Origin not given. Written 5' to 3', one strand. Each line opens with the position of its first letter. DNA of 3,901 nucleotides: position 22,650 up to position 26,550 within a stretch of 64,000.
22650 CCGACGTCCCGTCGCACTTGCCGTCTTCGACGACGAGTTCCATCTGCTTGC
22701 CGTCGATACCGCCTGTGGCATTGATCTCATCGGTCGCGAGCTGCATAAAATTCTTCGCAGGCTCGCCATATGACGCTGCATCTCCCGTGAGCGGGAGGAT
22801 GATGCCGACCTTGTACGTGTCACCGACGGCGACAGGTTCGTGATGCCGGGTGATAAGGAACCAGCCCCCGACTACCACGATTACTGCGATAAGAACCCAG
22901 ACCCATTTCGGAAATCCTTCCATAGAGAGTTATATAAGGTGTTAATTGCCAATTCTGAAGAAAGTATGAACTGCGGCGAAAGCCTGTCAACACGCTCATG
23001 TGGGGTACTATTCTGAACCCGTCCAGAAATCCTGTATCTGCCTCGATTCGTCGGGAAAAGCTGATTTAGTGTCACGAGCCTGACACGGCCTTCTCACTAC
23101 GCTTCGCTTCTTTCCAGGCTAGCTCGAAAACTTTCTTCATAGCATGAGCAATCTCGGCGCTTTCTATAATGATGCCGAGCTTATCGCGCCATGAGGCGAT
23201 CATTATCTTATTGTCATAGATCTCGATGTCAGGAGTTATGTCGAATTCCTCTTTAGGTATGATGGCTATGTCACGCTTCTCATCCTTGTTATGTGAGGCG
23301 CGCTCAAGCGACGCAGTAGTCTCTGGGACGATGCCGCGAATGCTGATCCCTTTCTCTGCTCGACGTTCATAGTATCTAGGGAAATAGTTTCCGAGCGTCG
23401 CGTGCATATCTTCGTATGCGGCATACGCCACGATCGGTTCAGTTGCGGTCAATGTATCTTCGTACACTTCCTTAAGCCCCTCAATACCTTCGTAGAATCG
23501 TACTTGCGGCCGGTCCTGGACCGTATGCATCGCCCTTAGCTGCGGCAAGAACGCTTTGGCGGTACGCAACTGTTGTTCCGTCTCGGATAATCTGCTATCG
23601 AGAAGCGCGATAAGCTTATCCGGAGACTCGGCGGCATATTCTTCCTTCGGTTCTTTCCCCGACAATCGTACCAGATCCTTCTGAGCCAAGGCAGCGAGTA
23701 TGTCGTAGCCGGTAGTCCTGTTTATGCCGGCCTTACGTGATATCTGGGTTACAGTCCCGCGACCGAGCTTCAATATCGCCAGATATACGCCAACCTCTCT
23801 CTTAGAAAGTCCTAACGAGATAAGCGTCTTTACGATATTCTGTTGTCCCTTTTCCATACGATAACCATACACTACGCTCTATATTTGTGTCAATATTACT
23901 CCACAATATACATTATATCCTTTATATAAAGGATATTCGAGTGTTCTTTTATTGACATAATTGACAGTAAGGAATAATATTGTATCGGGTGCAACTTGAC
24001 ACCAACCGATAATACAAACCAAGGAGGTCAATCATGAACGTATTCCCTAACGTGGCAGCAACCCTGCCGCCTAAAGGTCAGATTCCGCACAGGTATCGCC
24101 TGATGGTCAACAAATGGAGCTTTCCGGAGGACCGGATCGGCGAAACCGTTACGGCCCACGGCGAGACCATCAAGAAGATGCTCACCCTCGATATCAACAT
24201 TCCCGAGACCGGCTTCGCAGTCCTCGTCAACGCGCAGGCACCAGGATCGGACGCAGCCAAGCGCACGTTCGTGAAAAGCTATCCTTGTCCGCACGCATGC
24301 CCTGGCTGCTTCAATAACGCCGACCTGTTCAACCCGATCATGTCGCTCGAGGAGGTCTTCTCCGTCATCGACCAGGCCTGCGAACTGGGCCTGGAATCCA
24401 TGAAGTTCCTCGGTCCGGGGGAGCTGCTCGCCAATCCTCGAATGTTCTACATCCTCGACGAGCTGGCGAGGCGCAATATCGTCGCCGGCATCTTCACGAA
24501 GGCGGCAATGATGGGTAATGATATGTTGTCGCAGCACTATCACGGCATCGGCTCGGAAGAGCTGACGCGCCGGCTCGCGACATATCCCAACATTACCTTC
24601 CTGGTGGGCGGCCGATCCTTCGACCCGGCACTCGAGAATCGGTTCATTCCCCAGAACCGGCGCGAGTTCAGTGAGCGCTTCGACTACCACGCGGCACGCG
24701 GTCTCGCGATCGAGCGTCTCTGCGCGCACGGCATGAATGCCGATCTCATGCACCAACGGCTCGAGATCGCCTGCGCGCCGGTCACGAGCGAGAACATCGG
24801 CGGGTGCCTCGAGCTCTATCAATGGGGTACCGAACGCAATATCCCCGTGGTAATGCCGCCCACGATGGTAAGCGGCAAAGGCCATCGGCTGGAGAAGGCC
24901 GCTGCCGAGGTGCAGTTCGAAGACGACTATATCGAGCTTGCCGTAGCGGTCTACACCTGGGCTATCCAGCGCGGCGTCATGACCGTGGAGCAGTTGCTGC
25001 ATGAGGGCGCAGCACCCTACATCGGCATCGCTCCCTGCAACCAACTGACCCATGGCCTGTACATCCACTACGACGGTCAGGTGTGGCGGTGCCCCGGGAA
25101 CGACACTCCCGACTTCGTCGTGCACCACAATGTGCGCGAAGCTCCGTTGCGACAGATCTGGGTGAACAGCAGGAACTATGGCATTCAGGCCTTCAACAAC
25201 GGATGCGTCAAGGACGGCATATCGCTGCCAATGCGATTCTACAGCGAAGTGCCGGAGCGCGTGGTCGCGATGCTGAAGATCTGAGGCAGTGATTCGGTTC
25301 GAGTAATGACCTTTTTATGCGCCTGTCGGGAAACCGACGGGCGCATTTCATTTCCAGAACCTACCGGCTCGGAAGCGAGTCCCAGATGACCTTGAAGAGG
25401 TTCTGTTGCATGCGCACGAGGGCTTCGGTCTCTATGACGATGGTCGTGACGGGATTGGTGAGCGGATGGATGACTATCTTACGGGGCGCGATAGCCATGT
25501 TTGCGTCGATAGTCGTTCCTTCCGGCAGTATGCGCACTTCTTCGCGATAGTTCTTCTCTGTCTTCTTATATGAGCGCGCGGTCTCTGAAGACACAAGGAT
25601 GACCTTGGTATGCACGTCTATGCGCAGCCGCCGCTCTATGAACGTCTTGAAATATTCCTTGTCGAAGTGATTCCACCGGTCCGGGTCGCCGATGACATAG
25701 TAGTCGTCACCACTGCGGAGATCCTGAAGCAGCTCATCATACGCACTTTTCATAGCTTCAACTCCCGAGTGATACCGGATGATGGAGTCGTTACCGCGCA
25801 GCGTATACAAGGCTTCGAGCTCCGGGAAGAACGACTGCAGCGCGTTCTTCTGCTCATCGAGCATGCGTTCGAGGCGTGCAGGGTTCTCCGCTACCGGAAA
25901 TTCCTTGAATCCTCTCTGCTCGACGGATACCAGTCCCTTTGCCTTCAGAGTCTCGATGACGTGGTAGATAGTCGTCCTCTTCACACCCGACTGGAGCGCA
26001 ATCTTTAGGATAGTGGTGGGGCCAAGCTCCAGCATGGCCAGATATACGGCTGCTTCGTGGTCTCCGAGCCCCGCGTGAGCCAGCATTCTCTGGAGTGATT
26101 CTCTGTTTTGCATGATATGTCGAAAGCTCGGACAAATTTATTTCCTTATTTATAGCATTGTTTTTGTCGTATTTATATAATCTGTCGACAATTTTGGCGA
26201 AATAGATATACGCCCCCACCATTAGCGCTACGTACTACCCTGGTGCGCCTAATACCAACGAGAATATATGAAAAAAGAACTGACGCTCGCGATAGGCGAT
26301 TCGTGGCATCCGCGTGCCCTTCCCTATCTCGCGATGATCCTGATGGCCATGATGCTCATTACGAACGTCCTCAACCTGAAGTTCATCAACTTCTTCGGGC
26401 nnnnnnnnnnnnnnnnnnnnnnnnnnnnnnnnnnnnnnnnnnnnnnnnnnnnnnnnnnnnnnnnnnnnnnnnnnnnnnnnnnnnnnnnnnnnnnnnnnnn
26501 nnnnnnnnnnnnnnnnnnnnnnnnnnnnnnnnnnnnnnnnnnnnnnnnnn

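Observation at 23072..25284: Uncharacterised radical SAM enzyme with long N-terminal extension and C-terminal Cys cluster, divergent from a TrmB paralog across an AT-rich control region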

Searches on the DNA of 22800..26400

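Call 51: search_rna_families(source=window, start=22800, end=26400, threshold=evalue, max_evalue=1)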
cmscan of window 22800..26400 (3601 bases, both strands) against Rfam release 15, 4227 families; matches with E-value up to 1: 1.
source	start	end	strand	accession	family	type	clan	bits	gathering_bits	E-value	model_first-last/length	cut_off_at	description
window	25684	25744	-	RF01136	sR28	Gene; snRNA; snoRNA; CD-box;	-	15.2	39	0.97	1-55/55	no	Small nucleolar RNA sR28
